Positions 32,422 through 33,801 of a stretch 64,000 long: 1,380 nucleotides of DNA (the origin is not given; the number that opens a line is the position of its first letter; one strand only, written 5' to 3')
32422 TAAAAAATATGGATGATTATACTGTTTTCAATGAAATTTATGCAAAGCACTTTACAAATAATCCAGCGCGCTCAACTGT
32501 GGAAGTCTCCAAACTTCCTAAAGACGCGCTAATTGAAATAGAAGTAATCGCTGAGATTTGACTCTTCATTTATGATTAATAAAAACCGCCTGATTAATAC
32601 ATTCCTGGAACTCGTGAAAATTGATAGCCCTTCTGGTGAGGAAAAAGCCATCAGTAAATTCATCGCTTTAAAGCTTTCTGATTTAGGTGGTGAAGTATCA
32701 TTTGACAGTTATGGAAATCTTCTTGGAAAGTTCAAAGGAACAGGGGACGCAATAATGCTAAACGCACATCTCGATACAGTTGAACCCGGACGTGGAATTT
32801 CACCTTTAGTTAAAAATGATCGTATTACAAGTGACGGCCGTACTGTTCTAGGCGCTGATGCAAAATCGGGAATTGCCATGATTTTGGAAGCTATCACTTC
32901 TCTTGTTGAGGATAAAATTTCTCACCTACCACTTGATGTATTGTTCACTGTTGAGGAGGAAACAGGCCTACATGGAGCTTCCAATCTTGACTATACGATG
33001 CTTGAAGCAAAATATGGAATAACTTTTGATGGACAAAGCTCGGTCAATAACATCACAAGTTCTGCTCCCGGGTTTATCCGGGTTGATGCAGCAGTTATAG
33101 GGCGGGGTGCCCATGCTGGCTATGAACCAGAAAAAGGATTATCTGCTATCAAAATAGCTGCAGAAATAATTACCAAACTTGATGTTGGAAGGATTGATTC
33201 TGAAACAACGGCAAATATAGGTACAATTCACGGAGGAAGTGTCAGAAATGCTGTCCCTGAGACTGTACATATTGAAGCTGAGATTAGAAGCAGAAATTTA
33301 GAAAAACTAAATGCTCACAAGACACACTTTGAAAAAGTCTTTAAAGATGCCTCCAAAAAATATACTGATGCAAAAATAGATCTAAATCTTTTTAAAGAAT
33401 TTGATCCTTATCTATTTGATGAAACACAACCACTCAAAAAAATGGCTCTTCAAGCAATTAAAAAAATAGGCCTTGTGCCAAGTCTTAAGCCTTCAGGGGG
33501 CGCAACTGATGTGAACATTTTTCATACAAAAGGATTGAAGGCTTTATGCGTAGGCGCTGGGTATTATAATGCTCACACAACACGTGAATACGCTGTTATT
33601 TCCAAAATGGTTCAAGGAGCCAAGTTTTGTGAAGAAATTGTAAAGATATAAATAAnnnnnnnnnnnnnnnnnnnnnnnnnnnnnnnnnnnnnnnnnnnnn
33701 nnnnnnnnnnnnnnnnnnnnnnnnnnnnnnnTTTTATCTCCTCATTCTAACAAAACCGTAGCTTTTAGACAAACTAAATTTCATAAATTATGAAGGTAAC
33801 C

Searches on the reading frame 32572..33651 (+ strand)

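Call 58: search_protein_families(library=pfam, proteins=[window:32572-33651:+], max_evalue=0.001)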
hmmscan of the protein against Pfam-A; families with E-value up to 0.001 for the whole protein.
window:32572-33651:+ (359 aa): 4 families
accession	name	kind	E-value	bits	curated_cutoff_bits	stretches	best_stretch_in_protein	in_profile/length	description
PF07687.19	M20_dimer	-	2e-18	66.7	21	1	167-264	5-106/107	Peptidase dimerisation domain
PF01546.33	Peptidase_M20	-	1.7e-16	61.2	24.6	1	62-357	1-204/206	Peptidase family M20/M25/M40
PF05343.19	Peptidase_M42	-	1.9e-09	37.4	23.2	1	95-153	133-189/292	M42 glutamyl aminopeptidase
PF04389.22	Peptidase_M28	-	7.5e-08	32.8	21.3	1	49-153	1-93/193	Peptidase family M28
